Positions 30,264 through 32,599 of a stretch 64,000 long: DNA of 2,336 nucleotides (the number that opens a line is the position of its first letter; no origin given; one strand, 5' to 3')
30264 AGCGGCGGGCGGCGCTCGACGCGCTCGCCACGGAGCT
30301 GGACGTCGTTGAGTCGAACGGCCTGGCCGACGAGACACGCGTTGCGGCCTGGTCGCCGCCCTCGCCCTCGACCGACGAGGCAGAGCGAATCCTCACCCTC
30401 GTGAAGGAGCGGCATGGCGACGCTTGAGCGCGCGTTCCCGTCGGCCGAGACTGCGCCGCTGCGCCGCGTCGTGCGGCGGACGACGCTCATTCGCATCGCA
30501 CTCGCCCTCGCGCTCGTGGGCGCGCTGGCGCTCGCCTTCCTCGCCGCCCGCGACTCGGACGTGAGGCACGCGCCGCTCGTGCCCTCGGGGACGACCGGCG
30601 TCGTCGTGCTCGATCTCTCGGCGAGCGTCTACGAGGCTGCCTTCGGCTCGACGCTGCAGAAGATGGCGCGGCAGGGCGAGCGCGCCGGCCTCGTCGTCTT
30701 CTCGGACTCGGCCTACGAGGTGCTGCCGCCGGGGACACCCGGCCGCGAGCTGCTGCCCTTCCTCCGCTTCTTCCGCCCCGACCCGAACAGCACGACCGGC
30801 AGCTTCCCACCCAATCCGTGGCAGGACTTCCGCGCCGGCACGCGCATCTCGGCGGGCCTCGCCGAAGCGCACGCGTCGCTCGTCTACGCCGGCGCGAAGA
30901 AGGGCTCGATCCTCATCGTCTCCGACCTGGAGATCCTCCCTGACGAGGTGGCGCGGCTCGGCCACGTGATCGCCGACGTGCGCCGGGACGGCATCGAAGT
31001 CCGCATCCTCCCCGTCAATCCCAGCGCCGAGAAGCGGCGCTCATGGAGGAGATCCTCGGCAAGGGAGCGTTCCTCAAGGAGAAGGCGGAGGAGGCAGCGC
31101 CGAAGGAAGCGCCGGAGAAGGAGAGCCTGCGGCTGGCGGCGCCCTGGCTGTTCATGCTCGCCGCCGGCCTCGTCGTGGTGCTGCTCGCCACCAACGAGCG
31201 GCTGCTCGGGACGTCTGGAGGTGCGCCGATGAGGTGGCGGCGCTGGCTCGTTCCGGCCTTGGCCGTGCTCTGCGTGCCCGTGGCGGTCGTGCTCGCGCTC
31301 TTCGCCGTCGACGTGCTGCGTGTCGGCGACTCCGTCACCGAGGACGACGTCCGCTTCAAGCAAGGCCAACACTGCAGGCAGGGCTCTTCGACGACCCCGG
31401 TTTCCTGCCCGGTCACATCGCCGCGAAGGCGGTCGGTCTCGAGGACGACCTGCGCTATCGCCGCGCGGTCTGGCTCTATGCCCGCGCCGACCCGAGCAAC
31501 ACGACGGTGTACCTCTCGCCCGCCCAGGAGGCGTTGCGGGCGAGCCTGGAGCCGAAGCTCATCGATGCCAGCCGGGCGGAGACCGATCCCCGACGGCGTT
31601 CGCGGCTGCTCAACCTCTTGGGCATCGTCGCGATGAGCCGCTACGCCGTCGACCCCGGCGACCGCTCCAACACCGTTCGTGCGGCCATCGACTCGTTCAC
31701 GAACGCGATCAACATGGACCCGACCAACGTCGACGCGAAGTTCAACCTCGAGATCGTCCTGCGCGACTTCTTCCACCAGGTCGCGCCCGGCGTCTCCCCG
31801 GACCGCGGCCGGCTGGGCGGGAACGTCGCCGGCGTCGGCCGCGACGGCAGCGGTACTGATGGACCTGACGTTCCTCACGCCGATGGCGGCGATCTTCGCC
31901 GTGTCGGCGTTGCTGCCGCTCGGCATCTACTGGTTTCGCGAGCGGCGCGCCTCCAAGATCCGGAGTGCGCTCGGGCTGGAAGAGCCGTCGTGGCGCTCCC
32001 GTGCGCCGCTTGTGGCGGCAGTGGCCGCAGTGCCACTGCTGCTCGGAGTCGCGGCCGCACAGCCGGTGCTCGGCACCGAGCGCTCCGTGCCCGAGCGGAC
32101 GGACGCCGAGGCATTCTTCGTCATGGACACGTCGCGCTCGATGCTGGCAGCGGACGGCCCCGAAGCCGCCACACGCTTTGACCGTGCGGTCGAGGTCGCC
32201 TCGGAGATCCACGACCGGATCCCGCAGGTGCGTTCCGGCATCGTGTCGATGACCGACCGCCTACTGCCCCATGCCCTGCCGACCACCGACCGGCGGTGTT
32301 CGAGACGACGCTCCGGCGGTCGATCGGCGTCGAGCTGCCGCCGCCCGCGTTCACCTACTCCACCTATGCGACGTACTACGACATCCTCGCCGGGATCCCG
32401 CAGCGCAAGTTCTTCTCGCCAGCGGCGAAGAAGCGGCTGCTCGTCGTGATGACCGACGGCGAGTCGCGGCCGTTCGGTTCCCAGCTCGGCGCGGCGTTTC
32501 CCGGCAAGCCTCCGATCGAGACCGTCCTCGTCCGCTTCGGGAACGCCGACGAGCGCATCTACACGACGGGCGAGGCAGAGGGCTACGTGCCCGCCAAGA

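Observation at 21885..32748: ECF sigma/anti-sigma-headed operon where tandem unknown secreted paralogs are interleaved with a MoxR-DUF58-vWA (Bat-like) module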

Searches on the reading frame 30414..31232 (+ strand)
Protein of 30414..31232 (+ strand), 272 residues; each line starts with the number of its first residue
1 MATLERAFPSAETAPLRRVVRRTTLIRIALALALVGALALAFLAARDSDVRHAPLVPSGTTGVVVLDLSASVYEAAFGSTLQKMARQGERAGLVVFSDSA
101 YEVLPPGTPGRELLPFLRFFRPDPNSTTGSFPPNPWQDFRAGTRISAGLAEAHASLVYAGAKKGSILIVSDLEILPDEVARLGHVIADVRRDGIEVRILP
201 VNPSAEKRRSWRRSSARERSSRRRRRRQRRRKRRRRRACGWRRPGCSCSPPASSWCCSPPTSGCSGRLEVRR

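Call 7: search_protein_families(library=pfam, proteins=[window:30414-31232:+], max_evalue=0.01)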
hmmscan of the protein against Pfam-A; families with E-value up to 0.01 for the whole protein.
window:30414-31232:+ (272 aa): 1 family
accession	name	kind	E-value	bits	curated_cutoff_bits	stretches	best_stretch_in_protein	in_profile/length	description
PF05762.20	VWA_CoxE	-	0.00039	20.3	26.4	1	137-210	124-194/222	VWA domain containing CoxE-like protein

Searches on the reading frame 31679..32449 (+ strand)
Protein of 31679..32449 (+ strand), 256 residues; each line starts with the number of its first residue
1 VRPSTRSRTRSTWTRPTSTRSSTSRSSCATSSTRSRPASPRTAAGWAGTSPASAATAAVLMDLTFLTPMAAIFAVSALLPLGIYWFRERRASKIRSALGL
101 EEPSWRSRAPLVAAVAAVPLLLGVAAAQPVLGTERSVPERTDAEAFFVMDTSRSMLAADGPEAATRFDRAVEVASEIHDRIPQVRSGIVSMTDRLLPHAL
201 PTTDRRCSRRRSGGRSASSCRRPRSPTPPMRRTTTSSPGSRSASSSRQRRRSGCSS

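Call 8: search_protein_families(library=pfam, proteins=[window:31679-32449:+], max_evalue=0.01)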
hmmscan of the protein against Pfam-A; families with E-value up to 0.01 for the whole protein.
window:31679-32449:+ (256 aa): 1 family
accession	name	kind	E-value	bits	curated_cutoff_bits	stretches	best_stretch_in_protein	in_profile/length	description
PF13519.12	VWA_2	-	2.9e-06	28.3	27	1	147-204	3-58/107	von Willebrand factor type A domain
